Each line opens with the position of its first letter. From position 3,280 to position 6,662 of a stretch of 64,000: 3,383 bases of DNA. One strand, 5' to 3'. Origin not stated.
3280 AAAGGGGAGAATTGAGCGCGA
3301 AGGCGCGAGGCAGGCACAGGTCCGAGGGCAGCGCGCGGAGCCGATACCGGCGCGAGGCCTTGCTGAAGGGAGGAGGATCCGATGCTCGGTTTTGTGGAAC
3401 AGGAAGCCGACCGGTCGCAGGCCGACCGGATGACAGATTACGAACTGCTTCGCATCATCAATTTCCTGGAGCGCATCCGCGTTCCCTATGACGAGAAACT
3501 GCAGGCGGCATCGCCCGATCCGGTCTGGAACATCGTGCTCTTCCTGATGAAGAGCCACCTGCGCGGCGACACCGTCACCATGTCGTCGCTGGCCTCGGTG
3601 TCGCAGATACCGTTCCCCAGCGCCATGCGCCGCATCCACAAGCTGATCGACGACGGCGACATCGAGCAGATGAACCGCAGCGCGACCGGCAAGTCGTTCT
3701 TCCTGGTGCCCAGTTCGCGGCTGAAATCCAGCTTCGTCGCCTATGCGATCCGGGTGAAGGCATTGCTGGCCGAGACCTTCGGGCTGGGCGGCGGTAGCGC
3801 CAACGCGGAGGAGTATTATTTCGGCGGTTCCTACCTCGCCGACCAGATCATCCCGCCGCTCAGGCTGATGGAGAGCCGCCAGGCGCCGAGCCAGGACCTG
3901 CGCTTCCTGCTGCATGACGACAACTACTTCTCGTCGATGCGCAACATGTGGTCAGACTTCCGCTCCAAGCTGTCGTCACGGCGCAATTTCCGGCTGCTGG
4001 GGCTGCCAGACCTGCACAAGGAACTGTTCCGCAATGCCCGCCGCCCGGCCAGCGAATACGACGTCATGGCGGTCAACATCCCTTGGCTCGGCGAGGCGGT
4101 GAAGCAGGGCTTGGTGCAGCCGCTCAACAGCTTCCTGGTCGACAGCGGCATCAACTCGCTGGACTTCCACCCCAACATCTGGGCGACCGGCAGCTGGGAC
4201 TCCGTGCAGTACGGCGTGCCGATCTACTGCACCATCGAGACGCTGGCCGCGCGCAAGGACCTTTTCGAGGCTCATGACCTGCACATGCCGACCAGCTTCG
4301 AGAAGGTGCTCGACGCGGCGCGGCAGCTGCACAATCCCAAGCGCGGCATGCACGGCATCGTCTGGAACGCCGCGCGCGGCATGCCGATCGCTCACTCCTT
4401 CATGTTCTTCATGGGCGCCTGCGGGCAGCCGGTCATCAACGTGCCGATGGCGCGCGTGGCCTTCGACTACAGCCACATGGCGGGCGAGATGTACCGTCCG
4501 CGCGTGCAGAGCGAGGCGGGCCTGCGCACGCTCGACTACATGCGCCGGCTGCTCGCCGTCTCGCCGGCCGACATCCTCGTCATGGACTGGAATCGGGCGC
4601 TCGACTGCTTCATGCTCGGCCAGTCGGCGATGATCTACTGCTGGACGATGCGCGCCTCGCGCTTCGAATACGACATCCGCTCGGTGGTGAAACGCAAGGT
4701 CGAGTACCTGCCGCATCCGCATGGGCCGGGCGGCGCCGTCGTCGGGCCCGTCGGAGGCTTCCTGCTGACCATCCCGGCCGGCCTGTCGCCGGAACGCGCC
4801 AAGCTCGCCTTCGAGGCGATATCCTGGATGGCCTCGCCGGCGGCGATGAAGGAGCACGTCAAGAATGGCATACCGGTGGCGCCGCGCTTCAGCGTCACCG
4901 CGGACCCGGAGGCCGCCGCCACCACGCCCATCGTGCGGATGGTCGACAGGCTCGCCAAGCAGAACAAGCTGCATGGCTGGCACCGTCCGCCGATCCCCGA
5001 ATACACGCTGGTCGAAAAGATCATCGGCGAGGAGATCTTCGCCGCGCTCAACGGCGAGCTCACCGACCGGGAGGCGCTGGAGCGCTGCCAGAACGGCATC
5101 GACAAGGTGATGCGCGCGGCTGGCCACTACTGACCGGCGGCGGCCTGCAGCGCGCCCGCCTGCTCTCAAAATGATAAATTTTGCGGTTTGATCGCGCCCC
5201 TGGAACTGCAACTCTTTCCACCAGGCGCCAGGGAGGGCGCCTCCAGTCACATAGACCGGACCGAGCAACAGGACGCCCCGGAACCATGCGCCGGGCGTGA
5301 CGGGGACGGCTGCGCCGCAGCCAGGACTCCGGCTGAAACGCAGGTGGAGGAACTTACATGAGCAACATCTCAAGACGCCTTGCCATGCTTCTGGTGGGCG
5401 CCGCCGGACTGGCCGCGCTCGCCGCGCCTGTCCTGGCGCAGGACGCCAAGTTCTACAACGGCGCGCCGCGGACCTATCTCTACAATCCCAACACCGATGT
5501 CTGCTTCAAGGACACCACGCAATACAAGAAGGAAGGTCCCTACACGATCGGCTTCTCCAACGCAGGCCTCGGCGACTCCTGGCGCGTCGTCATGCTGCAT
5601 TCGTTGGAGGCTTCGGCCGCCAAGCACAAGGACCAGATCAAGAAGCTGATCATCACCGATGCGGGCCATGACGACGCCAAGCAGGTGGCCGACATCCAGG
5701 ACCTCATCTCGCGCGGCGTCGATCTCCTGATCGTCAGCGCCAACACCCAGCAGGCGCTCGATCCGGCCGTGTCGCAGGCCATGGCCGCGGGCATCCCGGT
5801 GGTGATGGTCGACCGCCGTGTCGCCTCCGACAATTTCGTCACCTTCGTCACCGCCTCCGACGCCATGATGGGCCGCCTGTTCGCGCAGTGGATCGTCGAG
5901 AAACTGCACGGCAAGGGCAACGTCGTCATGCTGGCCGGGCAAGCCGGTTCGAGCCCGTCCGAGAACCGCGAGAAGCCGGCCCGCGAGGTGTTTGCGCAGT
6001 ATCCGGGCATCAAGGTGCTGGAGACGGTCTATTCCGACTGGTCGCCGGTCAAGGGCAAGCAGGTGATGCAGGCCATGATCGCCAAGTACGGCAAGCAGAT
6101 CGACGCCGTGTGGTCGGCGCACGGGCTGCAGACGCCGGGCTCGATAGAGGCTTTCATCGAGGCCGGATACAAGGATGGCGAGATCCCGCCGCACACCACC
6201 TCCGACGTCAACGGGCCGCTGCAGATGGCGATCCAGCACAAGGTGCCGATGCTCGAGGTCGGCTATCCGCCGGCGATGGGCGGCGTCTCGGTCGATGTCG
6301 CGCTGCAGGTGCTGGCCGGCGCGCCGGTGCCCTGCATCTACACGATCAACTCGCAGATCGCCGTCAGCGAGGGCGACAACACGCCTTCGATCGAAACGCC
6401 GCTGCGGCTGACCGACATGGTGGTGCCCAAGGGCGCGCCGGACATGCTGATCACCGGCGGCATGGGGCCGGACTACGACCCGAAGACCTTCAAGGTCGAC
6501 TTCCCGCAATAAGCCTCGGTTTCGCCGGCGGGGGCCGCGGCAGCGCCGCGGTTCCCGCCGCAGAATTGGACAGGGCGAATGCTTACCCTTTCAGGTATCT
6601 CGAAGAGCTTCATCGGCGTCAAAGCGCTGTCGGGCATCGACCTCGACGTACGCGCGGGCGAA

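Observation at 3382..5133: Winged-helix regulator that uses a cytoplasmic ABC solute-binding domain as its sensor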

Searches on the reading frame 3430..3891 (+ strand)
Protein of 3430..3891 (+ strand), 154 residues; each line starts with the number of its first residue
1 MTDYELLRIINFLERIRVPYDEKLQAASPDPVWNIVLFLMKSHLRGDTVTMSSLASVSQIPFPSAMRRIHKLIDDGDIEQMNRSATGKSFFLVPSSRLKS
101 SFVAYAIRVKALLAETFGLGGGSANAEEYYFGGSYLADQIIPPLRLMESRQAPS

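Call 20: search_protein_representatives(protein=window:3430-3891:+)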
Query: 154 residues. Proteins with E-value up to 0.001 (for the whole library): 205; up to 1e-10: 119; up to 1e-30: 11. The best 150 are listed.
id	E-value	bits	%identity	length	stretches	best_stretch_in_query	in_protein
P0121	1.8e-68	245.5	74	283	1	1-153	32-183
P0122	6.2e-66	237.2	72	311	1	1-151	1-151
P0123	4.4e-50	185.9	60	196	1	1-150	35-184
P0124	4.6e-44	166.3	55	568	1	1-151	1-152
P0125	1.1e-41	158.7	54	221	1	1-149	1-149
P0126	1.8e-41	158.0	54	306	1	1-147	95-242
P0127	1.3e-39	151.9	54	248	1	1-149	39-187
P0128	1.1e-38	149.0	54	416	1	1-149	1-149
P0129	5.2e-33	130.5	46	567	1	1-148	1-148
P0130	2.1e-32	128.6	48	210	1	1-150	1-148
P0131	2.4e-32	128.3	45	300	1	1-150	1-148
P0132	1.1e-30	122.9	55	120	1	1-102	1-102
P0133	1.6e-30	122.5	66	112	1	1-90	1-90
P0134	1.7e-30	122.4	59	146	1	51-151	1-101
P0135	7.4e-30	120.3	45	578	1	2-146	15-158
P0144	4.5e-24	101.5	36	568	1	1-149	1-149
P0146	8.1e-24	100.7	38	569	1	1-143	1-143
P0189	5.4e-17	78.6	34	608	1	5-149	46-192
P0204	4.3e-15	72.4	33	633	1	1-148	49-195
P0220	4.3e-13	65.9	36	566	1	5-143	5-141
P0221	4.5e-13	65.9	29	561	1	4-145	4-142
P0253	6.3e-09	52.4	37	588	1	4-128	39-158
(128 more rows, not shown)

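Call 56: list_cluster_members(proteins=[P0124, P0129, P0135, P0144, P0189, P0204, P0220, P0221, P0253, P0146])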
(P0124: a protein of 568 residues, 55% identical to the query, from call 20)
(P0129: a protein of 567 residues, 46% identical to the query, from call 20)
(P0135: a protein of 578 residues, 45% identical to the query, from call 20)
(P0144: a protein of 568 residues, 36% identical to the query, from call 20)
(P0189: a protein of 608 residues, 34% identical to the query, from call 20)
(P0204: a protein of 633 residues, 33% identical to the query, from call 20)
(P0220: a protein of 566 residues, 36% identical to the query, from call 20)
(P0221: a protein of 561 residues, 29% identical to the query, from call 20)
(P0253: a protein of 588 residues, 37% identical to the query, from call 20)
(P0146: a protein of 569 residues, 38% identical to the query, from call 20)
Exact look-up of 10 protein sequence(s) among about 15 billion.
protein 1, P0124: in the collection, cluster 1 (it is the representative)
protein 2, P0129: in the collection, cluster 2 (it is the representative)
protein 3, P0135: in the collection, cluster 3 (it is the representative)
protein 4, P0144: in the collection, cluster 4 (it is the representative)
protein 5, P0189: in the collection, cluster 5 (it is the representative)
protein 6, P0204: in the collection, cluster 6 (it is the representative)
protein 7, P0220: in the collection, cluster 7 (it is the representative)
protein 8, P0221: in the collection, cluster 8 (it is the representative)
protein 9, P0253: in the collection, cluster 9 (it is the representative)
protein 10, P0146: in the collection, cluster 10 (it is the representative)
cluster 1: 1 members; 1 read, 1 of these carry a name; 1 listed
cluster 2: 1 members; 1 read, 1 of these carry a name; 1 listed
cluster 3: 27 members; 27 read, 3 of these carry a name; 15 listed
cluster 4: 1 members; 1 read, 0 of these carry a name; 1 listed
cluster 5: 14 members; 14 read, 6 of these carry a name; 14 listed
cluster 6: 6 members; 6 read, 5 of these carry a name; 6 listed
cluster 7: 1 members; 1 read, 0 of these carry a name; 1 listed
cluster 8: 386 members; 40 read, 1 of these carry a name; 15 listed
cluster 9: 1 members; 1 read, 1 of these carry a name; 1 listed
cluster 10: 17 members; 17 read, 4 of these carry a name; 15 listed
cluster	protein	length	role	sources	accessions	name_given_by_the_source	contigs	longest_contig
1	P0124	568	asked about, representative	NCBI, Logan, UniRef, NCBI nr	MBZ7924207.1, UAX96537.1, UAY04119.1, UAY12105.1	extracellular solute-binding protein [Ensifer adhaerens] | extracellular solute-binding protein n=1 Tax=Ensifer adhaerens TaxID=106592 ...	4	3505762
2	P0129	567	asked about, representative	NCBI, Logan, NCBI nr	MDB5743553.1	MAG: maltose-binding periplasmic protein [Polaromonas sp.] | maltose-binding periplasmic protein [Polaromonas sp.]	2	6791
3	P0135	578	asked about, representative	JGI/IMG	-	-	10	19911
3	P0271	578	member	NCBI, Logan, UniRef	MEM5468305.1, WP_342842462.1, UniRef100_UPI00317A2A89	extracellular solute-binding protein [Celeribacter marinus] | extracellular solute-binding protein n=1 Tax=Celeribacter marinus TaxID=1397108 ...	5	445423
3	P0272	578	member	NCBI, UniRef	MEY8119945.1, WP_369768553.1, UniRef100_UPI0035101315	extracellular solute-binding protein [Falsihalocynthiibacter sp. BN13B15] | extracellular solute-binding protein n=1 Tax=Falsihalocynthiibacter sp. BN13B15 ...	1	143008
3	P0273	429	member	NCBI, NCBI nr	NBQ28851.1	MAG: extracellular solute-binding protein, partial [Rhodobacteraceae bacterium] | extracellular solute-binding protein [Paracoccaceae bacterium]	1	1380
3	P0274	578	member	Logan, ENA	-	-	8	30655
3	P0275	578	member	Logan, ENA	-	-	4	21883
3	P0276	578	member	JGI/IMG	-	-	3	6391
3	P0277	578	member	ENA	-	-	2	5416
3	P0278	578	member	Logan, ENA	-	-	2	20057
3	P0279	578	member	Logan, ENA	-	-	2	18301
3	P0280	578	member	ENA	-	-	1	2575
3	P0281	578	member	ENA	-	-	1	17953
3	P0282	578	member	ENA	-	-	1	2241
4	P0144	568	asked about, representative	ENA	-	-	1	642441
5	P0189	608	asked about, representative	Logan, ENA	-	-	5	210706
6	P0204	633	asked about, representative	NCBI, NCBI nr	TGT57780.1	extracellular solute-binding protein [Mesorhizobium sp. M00.F.Ca.ET.170.01.1.1]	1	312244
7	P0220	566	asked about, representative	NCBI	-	-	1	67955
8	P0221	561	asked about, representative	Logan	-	-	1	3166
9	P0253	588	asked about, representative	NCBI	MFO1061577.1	MAG: extracellular solute-binding protein [Dongiaceae bacterium]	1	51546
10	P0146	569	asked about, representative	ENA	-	-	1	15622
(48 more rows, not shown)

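Call 73: find_encoding_contigs(protein=P0124, flank=8000, max_places=1)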
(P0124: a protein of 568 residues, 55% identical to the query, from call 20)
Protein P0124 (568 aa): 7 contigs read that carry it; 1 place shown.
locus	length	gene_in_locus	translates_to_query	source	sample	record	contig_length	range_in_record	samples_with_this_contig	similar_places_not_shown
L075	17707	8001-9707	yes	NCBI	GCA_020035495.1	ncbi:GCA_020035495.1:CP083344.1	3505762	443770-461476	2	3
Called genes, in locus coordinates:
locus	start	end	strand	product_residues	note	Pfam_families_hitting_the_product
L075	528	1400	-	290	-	PF03446:NAD_binding_2, PF14833:NAD_binding_11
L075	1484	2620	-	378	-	-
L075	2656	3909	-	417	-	PF00557:Peptidase_M24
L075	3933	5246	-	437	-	PF00364:Biotin_lipoyl, PF00198:2-oxoacid_dh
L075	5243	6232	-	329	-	PF02779:Transket_pyr, PF02780:Transketolase_C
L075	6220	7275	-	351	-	PF00676:E1_dh, PF02775:TPP_enzyme_C (faint)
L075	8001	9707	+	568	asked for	PF13416:SBP_bac_8, PF01547:SBP_bac_1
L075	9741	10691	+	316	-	PF13409:GST_N_2, PF13410:GST_C_2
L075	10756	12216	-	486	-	PF00890:FAD_binding_2 (weak), PF01494:FAD_binding_3 (faint), PF07992:Pyr_redox_2, PF12831:FAD_oxidored, PF13450:NAD_binding_8 (faint), PF13738:Pyr_redox_3, PF00070:Pyr_redox, PF02852:Pyr_redox_dim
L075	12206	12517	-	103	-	-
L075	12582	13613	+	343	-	PF01965:DJ-1_PfpI, PF00165:HTH_AraC (weak), PF12833:HTH_18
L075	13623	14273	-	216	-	PF01966:HD (weak)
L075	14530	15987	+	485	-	PF00199:Catalase, PF06628:Catalase-rel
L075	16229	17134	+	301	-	PF00126:HTH_1, PF03466:LysR_substrate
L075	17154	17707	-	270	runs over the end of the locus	PF00005:ABC_tran, PF02463:SMC_N (faint), PF09818:ABC_ATPase (faint), PF13555:AAA_29 (faint), PF13304:AAA_21 (weak)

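Call 74: find_encoding_contigs(protein=P0189, flank=8000, max_places=1)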
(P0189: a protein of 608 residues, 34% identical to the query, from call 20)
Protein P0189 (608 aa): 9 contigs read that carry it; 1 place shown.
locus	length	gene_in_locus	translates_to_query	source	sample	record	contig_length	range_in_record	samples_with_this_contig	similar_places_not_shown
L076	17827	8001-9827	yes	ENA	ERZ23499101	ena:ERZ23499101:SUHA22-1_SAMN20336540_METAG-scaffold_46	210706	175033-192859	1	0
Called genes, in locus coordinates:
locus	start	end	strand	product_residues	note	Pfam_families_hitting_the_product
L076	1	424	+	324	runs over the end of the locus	PF02737:3HCDH_N, PF00725:3HCDH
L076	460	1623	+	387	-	PF00465:Fe-ADH, PF13685:Fe-ADH_2 (weak), PF25137:ADH_Fe_C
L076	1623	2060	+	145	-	PF13279:4HBT_2, PF03061:4HBT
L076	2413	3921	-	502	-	PF00005:ABC_tran, PF13304:AAA_21 (faint), PF00005:ABC_tran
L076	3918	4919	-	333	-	PF02653:BPD_transp_2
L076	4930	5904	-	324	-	PF02653:BPD_transp_2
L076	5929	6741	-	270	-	PF00106:adh_short, PF08659:KR, PF23441:SDR, PF13561:adh_short_C2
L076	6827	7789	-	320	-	PF13377:Peripla_BP_3 (faint), PF13407:Peripla_BP_4, PF13458:Peripla_BP_6 (weak), PF00532:Peripla_BP_1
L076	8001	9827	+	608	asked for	PF01547:SBP_bac_1, PF13416:SBP_bac_8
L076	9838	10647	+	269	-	PF00106:adh_short, PF08659:KR (weak), PF13561:adh_short_C2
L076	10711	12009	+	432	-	PF00557:Peptidase_M24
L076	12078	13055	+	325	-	PF00676:E1_dh, PF02775:TPP_enzyme_C (weak)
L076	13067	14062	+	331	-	PF02779:Transket_pyr, PF02780:Transketolase_C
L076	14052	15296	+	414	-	PF00364:Biotin_lipoyl, PF25997:BSH_YhbJ (weak), PF25919:BSH_CusB (faint), PF00364:Biotin_lipoyl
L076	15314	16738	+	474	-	PF00171:Aldedh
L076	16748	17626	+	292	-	PF00198:2-oxoacid_dh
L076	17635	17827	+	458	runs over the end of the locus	PF01134:GIDA (weak), PF01266:DAO (faint), PF03486:HI0933_like (faint), PF07992:Pyr_redox_2, PF12831:FAD_oxidored, PF13450:NAD_binding_8, PF00070:Pyr_redox, PF02852:Pyr_redox_dim, +2 more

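Call 75: find_encoding_contigs(protein=P0146, flank=8000, max_places=1)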
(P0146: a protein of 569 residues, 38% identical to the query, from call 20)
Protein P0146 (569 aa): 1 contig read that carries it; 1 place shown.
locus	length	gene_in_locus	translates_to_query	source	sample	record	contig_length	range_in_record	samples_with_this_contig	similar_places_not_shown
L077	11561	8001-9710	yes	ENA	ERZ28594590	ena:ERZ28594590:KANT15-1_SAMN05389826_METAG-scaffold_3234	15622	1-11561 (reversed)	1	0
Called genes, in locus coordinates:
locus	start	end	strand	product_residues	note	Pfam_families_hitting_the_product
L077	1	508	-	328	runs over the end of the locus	PF02653:BPD_transp_2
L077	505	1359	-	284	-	PF02653:BPD_transp_2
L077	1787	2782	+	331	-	PF00532:Peripla_BP_1 (weak), PF13377:Peripla_BP_3 (faint), PF13407:Peripla_BP_4, PF13458:Peripla_BP_6 (weak)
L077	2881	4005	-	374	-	PF01408:GFO_IDH_MocA, PF22685:Gal80p_C-like (weak), PF22725:GFO_IDH_MocA_C3, PF02894:GFO_IDH_MocA_C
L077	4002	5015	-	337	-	PF01408:GFO_IDH_MocA, PF02894:GFO_IDH_MocA_C, PF22725:GFO_IDH_MocA_C3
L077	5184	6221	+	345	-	PF08240:ADH_N, PF16912:Glu_dehyd_C (weak), PF00107:ADH_zinc_N, PF13602:ADH_zinc_N_2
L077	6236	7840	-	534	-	PF00732:GMC_oxred_N, PF00890:FAD_binding_2 (faint), PF01266:DAO (faint), PF05199:GMC_oxred_C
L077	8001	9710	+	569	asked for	PF01547:SBP_bac_1, PF13416:SBP_bac_8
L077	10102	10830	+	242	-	-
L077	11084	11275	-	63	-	PF06348:DUF1059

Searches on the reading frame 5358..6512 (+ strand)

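Call 7: search_protein_families(library=pfam, proteins=[window:5358-6512:+], max_evalue=0.001)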
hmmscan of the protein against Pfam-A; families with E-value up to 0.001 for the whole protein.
window:5358-6512:+ (384 aa): 2 families
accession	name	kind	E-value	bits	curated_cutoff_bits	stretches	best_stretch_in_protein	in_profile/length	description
PF13407.12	Peripla_BP_4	-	8.4e-53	180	35.1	1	64-322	1-257/258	Periplasmic binding protein domain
PF00532.27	Peripla_BP_1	-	4.9e-06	26.6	22.2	1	74-204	14-139/281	Periplasmic binding proteins and sugar binding domain of LacI family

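Call 33: search_protein_families(library=ncbifam, proteins=[window:5358-6512:+], max_evalue=1e-10)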
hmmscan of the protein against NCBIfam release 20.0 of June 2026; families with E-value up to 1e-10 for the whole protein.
window:5358-6512:+ (384 aa): 8 families
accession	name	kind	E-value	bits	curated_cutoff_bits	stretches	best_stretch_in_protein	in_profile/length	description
NF041827.1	YtfQ_transport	equivalog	8.4e-31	107.1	510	1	57-319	21-286/320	galactofuranose ABC transporter, galactofuranose-binding protein YtfQ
NF007936.0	PRK10653.1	equivalog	4.7e-23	81.9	337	1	82-333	43-291/295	ribose ABC transporter substrate-binding protein RbsB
TIGR02634.1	xylF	equivalog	4.2e-20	72.5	389.55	1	92-267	26-204/302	D-xylose ABC transporter substrate-binding protein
NF007254.0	PRK09701.1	equivalog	3.9e-17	62.4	335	1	94-276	55-244/311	D-allose transporter substrate-binding protein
TIGR02637.1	RhaS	equivalog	2.4e-15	56.6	342.25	1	86-243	22-182/302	rhamnose ABC transporter substrate-binding protein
TIGR02417.1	fruct_sucro_rep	subfamily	2.6e-13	49.9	389.55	1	81-254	80-245/327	D-fructose-responsive transcription factor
NF007680.0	PRK10355.1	equivalog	3e-12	46.4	504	1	94-270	55-234/331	D-xylose ABC transporter substrate-binding protein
NF040907.2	ChvE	equivalog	3.7e-11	42.8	460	0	102-187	36-122/324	multiple monosaccharide ABC transporter substrate-binding protein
